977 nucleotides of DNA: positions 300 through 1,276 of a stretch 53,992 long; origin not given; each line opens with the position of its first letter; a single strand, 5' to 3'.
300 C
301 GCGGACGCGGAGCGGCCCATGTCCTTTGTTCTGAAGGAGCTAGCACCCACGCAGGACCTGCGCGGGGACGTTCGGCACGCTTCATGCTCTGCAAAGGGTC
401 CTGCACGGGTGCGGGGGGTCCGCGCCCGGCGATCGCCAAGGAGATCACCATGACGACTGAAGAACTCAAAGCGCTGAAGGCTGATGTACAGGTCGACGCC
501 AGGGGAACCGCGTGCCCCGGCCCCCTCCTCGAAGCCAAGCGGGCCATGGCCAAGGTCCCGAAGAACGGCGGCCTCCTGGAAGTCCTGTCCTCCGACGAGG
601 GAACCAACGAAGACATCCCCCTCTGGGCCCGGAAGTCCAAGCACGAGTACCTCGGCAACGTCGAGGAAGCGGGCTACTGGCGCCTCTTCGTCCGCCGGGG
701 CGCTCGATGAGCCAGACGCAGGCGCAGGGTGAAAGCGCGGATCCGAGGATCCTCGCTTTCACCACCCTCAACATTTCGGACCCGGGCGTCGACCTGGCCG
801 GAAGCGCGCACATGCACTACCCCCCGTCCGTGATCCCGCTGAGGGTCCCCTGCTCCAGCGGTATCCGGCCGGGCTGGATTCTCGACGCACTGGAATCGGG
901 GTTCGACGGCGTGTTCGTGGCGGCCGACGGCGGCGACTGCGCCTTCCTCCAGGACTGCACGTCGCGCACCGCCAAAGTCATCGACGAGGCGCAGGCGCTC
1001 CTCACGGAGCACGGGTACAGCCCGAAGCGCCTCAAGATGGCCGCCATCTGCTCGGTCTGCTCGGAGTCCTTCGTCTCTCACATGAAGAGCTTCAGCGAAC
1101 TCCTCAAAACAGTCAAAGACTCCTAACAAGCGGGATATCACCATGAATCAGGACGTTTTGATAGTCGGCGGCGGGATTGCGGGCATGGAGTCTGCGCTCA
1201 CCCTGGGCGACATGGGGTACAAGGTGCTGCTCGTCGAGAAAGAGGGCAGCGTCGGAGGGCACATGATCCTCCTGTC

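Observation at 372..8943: TusA/DsrE sulfur-carrier operon fused to a non-canonical HdrA/MvhD/QmoC-like redox module without any HdrB/CCG subunit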

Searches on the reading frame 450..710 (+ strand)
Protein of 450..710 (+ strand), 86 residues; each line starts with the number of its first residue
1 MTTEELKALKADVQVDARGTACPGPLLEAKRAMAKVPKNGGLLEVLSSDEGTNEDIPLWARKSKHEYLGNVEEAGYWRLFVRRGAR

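Call 3: search_protein_families(library=pfam, proteins=[window:450-710:+], max_evalue=0.01)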
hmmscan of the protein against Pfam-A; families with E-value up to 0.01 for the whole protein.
window:450-710:+ (86 aa): 1 family
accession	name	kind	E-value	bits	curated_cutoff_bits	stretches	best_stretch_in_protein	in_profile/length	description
PF01206.22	TusA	-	1.7e-21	76.3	28.6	1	14-83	2-70/70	Sulfurtransferase TusA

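Call 6: search_protein_families(library=ncbifam, proteins=[window:450-710:+], max_evalue=0.001)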
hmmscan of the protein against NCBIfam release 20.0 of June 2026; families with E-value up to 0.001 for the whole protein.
window:450-710:+ (86 aa): 4 families
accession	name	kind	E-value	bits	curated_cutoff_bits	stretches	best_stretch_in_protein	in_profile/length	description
NF001423.0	PRK00299.1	equivalog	2.8e-09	36.7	78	1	9-85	6-81/82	sulfurtransferase TusA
TIGR03527.1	selenium_YedF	equivalog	6.4e-07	29.4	110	1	15-84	1-69/194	sulfurtransferase-like selenium metabolism protein YedF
NF008242.0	PRK11018.1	equivalog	4.5e-06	26.2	79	1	8-79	4-74/78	sulfurtransferase-like selenium metabolism protein YedF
NF041048.1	TusA_like_YeeD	exception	5.2e-05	22.9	147.5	1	16-66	5-54/72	thiosulfate utilization sulfurtransferase TsuB/YeeD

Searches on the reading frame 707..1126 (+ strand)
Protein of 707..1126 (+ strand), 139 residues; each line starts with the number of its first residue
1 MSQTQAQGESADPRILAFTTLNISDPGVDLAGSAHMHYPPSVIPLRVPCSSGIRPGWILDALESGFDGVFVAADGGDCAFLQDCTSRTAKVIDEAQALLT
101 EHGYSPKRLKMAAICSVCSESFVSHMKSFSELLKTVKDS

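Call 3: search_protein_families(library=pfam, proteins=[window:707-1126:+], max_evalue=0.01)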
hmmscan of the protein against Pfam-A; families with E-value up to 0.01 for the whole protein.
window:707-1126:+ (139 aa): 1 family
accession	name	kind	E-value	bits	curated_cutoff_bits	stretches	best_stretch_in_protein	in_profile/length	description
PF02662.21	FlpD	-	1.7e-27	96.3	22.3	1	15-135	1-121/123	Methyl-viologen-reducing hydrogenase, delta subunit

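Call 6: search_protein_families(library=ncbifam, proteins=[window:707-1126:+], max_evalue=0.001)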
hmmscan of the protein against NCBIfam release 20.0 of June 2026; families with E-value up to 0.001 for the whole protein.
window:707-1126:+ (139 aa): 3 families
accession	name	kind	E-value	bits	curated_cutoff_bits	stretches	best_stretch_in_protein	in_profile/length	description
NF040770.1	hetero_SS_HdrA2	exception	3.9e-19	68.2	1100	1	7-137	642-772/777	CoB-CoM heterodisulfide reductase HdrA2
NF045873.1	F420_non_VhuD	exception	4e-14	52.8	215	1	12-135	1-124/132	F420-non-reducing hydrogenase iron-sulfur subunit VhuD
NF041891.1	hdrA_Methbact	equivalog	2e-06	26.3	1300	1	11-134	642-759/762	ferredoxin:CoB-CoM heterodisulfide reductase subunit HdrA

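Call 63: search_solved_structures(query=window:707-1123:+, max_evalue=0.001, show_alignments=2)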
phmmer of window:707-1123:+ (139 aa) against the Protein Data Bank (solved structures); distinct sequences matched with E-value up to 0.001: 6.
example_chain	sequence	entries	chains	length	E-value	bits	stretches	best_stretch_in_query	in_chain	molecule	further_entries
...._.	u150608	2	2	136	3.1e-13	52.9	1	10-134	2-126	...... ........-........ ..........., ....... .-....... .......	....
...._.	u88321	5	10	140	3.4e-13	52.8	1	12-133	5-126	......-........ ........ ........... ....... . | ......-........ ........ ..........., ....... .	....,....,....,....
8rvv_F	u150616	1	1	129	5.6e-13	52.1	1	12-134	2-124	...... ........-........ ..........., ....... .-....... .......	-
9sfi_K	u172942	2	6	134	6.7e-12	48.6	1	11-134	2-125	F420-non-reducing hydrogenase subunit delta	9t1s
7bkb_F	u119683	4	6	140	2.5e-11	46.8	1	12-116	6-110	F420-non-reducing hydrogenase subunit D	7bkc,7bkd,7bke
9sw2_D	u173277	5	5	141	1.5e-08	37.8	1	12-81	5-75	F420-non-reducing hydrogenase iron-sulfur subunit D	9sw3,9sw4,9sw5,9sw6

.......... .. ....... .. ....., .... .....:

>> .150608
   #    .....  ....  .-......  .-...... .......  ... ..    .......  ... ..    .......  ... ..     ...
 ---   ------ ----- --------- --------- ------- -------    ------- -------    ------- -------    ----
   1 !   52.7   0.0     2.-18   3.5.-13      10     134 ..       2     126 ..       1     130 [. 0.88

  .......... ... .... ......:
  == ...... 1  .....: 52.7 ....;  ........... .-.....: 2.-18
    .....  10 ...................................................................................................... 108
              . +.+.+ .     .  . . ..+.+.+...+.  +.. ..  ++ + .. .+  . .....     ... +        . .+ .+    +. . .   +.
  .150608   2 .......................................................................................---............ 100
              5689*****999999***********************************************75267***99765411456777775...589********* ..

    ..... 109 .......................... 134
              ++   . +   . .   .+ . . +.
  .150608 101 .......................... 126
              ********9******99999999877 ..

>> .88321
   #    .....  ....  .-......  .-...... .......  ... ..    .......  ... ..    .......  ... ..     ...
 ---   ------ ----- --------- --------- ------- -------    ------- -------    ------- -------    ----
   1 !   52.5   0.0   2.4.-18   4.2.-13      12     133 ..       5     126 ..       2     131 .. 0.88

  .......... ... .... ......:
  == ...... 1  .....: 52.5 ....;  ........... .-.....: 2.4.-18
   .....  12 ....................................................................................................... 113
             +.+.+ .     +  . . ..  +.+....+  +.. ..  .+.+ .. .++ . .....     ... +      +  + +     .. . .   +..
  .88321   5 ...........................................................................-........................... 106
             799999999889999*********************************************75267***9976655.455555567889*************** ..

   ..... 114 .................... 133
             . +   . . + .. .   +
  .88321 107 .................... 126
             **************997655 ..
